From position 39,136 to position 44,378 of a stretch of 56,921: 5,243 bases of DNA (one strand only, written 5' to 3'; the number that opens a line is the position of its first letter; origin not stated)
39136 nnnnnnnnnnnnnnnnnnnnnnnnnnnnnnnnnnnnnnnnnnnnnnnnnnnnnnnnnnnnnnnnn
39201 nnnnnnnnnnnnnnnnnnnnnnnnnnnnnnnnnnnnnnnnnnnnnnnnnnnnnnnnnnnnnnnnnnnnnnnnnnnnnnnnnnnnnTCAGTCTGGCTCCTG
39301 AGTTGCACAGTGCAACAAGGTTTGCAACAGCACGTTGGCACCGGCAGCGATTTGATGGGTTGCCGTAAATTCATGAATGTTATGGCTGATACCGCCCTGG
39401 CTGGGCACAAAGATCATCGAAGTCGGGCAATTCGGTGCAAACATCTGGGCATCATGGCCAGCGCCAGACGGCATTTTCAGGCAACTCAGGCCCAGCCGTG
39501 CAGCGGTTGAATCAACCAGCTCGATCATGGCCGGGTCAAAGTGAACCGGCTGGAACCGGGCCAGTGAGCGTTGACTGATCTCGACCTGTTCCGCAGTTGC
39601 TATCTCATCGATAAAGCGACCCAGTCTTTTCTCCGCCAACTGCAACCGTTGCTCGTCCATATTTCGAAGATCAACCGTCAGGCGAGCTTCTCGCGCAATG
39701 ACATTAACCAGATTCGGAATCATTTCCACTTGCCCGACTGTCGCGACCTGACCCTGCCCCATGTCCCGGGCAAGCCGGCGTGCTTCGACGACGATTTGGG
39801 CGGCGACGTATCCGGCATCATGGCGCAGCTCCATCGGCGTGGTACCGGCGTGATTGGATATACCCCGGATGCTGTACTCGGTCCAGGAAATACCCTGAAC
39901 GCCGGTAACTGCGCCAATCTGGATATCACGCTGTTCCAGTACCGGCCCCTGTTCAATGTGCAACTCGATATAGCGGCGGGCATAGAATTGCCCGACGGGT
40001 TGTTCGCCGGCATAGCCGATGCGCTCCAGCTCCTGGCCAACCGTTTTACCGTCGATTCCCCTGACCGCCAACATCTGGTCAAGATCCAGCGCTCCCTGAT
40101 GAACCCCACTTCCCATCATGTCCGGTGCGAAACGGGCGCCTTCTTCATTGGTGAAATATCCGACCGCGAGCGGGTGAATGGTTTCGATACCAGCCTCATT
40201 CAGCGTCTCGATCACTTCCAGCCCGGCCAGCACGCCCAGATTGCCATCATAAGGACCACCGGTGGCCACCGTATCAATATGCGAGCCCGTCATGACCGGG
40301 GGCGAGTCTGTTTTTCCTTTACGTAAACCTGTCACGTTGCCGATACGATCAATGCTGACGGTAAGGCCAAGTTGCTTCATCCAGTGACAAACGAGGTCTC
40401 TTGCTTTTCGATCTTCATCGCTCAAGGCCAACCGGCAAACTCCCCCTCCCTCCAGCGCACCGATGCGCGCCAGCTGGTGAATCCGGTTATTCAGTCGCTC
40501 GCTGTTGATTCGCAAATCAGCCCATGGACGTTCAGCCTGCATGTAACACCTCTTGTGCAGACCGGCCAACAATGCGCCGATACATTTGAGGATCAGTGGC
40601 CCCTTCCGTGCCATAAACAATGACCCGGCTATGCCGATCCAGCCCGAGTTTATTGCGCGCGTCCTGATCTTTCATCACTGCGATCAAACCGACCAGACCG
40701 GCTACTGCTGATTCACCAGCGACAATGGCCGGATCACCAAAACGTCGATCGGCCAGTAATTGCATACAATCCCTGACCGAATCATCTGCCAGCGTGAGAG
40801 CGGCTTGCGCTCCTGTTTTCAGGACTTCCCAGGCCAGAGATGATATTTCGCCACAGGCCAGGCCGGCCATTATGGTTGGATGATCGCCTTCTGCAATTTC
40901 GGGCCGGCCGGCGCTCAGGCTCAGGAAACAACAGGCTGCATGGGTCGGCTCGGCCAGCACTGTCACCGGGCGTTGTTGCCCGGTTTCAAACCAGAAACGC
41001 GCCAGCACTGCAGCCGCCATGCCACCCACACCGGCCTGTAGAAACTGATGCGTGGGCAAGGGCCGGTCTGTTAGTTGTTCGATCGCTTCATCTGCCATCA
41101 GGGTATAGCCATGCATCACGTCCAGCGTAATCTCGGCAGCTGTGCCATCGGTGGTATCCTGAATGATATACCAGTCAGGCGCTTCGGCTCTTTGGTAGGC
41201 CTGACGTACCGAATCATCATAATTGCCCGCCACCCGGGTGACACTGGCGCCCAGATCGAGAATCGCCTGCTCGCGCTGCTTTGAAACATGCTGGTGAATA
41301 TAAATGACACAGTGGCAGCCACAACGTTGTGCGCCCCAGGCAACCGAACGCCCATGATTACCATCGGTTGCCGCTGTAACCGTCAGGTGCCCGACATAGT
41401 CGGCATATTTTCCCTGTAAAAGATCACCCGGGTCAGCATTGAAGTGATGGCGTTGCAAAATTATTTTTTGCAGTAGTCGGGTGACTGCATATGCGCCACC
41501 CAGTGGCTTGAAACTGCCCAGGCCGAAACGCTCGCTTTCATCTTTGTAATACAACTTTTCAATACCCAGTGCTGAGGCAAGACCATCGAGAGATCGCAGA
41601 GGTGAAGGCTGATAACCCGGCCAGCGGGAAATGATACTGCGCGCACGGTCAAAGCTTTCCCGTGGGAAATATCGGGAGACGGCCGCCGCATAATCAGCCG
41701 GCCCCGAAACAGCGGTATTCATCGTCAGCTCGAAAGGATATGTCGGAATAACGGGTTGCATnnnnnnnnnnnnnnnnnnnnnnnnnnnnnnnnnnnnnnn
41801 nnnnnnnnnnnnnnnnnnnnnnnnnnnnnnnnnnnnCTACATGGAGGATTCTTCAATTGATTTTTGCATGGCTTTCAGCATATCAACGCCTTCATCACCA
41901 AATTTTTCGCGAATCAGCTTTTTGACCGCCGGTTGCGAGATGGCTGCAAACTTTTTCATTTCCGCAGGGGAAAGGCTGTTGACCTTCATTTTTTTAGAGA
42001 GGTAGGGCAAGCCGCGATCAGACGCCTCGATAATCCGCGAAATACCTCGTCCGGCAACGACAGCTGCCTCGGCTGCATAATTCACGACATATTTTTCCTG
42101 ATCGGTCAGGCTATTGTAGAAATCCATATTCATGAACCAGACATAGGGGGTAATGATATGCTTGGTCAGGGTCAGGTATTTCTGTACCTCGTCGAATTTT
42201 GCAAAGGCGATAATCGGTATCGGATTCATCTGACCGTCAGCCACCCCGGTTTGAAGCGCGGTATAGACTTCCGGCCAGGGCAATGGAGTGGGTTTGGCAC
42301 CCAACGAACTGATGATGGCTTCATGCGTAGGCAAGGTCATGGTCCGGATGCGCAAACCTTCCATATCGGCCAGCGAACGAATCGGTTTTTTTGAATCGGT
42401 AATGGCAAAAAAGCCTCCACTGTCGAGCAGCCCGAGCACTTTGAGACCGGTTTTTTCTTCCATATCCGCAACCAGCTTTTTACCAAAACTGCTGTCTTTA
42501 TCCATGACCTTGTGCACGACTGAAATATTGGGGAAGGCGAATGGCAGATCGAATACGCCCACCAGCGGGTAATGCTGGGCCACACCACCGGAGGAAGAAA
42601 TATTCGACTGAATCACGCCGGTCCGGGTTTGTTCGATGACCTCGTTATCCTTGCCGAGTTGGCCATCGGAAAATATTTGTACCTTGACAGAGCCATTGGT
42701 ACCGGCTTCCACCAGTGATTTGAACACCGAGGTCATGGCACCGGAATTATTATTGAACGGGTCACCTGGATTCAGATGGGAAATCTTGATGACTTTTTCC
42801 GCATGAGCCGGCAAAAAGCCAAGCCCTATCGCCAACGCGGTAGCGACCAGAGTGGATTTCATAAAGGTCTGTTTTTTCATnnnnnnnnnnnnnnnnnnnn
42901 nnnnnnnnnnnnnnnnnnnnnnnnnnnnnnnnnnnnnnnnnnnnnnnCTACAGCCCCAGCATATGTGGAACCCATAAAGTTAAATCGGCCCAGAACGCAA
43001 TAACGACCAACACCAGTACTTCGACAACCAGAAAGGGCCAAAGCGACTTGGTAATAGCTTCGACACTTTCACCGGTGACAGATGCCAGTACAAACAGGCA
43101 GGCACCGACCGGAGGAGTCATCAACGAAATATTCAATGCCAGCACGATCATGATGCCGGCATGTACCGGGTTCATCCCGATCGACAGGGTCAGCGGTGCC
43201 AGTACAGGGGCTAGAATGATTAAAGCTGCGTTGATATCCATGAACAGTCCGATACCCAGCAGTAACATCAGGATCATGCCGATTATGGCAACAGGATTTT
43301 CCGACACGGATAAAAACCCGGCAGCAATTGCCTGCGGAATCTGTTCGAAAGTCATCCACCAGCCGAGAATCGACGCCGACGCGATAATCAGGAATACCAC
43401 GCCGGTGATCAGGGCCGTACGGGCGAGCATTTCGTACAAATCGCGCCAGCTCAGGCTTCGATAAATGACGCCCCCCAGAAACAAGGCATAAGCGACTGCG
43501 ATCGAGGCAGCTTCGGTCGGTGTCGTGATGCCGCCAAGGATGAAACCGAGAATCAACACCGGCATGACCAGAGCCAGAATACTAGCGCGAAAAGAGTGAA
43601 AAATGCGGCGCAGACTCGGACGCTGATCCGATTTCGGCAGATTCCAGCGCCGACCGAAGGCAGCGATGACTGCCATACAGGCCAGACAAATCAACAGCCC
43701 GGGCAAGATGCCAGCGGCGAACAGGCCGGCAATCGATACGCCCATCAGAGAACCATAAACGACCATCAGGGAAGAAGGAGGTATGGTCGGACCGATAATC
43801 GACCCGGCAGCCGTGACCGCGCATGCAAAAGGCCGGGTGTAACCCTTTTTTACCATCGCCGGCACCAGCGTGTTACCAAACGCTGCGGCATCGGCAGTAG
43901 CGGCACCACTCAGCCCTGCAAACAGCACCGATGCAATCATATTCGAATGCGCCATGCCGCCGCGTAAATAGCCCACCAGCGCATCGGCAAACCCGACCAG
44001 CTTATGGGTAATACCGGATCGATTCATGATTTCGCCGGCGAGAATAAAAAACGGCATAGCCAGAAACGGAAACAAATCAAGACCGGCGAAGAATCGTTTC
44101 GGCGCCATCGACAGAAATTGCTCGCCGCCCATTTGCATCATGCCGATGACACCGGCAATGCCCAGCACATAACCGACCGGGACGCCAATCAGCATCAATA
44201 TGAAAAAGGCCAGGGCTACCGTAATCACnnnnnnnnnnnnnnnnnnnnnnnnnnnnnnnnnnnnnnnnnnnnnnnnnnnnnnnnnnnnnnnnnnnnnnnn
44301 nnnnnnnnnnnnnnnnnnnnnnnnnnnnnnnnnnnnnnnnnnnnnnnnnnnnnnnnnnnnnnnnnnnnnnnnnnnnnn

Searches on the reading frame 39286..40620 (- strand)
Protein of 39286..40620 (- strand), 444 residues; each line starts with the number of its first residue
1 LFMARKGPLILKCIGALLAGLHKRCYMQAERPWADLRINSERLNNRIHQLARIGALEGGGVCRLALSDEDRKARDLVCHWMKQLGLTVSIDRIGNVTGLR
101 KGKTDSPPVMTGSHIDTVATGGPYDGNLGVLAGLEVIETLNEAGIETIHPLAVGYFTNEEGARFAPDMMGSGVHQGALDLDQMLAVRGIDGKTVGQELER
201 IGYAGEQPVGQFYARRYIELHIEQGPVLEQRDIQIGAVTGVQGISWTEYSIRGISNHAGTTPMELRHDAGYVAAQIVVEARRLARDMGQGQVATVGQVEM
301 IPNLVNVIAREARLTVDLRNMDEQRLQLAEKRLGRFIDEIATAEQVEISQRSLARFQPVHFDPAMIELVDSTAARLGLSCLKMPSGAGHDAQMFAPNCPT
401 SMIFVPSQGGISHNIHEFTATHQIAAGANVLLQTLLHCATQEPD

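Call 77: search_protein_families(library=pfam, proteins=[window:39286-40620:-], max_evalue=0.00001)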
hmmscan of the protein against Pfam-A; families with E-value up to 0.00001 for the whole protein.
window:39286-40620:- (444 aa): 1 family
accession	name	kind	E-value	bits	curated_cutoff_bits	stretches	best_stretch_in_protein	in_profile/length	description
PF01546.33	Peptidase_M20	-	1.9e-22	80.6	24.6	1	111-436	2-205/206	Peptidase family M20/M25/M40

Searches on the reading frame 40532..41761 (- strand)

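Call 77: search_protein_families(library=pfam, proteins=[window:40532-41761:-], max_evalue=0.00001)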
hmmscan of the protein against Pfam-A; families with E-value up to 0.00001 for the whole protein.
window:40532-41761:- (409 aa): 1 family
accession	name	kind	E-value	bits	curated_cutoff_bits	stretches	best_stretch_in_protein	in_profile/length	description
PF00291.31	PALP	-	1.3e-48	166.3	35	1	48-365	3-276/295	Pyridoxal-phosphate dependent enzyme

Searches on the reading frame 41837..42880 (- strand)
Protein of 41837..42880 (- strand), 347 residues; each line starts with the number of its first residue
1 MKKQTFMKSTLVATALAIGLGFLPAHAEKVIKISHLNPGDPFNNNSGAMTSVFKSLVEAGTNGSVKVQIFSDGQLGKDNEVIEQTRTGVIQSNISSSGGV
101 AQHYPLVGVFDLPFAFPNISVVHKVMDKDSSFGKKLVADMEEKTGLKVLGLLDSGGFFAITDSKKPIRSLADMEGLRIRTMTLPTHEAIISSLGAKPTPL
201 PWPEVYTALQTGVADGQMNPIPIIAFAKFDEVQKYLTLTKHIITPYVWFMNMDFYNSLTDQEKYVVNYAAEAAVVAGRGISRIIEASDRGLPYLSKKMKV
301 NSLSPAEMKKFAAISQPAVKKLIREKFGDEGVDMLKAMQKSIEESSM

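Call 77: search_protein_families(library=pfam, proteins=[window:41837-42880:-], max_evalue=0.00001)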
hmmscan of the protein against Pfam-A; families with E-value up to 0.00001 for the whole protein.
window:41837-42880:- (347 aa): 1 family
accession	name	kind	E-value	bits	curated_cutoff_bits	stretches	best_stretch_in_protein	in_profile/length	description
PF03480.18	DctP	-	5.4e-73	246.2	23.4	1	47-324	12-284/286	Bacterial extracellular solute-binding protein, family 7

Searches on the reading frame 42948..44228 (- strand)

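Call 77: search_protein_families(library=pfam, proteins=[window:42948-44228:-], max_evalue=0.00001)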
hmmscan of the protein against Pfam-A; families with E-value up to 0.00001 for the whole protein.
window:42948-44228:- (426 aa): 1 family
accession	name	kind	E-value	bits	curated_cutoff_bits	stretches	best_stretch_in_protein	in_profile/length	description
PF06808.19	DctM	-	1.3e-111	373.8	23.8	1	7-413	3-410/413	Tripartite ATP-independent periplasmic transporter, DctM component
